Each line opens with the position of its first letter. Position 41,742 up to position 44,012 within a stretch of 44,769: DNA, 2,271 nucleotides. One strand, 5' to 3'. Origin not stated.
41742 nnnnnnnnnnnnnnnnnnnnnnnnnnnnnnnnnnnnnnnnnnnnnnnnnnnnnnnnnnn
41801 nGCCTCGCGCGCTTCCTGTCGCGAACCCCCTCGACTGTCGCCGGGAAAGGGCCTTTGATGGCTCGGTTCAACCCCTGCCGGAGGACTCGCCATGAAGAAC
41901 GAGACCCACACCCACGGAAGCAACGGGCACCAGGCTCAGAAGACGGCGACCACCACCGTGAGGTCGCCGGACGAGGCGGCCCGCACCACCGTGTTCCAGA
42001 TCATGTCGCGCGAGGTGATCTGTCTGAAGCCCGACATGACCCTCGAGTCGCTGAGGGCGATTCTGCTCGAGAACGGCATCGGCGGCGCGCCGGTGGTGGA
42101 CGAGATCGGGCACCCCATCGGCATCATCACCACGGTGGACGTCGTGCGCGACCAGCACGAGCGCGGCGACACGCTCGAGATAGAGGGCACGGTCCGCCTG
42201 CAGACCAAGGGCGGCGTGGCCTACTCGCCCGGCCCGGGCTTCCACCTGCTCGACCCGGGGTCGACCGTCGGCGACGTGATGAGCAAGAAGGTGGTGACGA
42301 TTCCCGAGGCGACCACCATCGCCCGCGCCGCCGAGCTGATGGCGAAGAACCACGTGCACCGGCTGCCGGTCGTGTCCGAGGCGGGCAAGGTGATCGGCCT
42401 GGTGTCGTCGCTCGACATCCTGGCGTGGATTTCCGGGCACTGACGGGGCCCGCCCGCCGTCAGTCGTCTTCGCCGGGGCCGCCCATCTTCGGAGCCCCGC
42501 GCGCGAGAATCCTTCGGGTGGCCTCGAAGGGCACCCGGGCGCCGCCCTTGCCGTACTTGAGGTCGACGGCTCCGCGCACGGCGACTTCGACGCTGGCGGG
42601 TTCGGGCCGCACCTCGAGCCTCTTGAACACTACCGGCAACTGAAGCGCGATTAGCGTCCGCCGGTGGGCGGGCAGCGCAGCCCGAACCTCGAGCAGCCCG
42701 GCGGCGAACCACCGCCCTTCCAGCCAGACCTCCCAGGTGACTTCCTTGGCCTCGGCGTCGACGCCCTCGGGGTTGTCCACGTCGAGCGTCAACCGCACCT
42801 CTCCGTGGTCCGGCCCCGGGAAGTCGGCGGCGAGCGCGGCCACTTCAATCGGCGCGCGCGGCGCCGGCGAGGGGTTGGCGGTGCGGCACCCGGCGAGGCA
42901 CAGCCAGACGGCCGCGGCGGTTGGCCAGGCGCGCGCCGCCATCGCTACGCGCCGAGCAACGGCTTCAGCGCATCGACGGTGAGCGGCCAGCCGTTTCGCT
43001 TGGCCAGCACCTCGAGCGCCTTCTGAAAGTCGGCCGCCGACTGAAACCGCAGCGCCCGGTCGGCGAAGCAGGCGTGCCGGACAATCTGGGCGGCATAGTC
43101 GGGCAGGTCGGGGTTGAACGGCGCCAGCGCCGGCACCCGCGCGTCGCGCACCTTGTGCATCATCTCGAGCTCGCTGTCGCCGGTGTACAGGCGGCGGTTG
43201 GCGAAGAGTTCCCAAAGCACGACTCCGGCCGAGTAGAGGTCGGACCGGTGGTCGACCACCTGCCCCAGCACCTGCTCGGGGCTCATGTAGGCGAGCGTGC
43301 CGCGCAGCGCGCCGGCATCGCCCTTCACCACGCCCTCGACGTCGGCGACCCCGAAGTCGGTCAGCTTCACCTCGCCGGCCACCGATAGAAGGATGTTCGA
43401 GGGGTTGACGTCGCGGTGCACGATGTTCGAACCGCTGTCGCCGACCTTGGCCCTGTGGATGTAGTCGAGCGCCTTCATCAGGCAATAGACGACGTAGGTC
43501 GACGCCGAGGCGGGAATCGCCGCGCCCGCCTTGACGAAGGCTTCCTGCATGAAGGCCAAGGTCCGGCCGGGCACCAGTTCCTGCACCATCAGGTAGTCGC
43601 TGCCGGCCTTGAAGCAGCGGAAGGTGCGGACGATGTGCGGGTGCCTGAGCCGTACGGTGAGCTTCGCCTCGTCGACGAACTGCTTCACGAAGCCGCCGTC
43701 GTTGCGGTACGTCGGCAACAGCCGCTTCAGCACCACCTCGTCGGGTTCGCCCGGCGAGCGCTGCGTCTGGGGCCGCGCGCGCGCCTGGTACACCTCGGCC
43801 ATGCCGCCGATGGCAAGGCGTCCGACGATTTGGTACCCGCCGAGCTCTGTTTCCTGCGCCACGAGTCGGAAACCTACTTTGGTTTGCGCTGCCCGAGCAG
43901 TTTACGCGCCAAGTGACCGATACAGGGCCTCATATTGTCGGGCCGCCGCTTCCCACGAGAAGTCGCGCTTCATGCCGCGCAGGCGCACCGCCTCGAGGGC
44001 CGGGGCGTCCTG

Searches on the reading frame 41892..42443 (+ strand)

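Call 43: search_protein_families(library=pfam, proteins=[window:41892-42443:+], max_evalue=0.001)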
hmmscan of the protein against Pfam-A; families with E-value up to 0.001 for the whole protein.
window:41892-42443:+ (183 aa): 1 family
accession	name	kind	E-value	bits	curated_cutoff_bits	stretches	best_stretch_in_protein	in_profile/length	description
PF00571.33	CBS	-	8.4e-33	112.9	24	2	126-181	1-56/57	CBS domain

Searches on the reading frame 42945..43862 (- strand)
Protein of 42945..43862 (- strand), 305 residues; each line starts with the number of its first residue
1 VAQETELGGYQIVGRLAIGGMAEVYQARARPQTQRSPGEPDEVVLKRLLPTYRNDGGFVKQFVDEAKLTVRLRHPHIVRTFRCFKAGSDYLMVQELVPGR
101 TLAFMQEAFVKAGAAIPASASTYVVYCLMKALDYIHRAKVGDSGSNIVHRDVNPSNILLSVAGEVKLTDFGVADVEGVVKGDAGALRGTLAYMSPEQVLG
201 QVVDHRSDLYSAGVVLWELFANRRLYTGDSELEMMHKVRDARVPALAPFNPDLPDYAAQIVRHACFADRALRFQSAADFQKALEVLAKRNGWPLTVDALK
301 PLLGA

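Call 43: search_protein_families(library=pfam, proteins=[window:42945-43862:-], max_evalue=0.001)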
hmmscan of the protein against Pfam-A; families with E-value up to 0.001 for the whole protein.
window:42945-43862:- (305 aa): 2 families
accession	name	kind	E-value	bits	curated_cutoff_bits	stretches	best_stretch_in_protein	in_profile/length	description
PF00069.31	Pkinase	-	1.1e-35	123.8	31.7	1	11-273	2-252/263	Protein kinase domain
PF07714.23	PK_Tyr_Ser-Thr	-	4.9e-26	92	23.1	1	15-243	6-222/258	Protein tyrosine and serine/threonine kinase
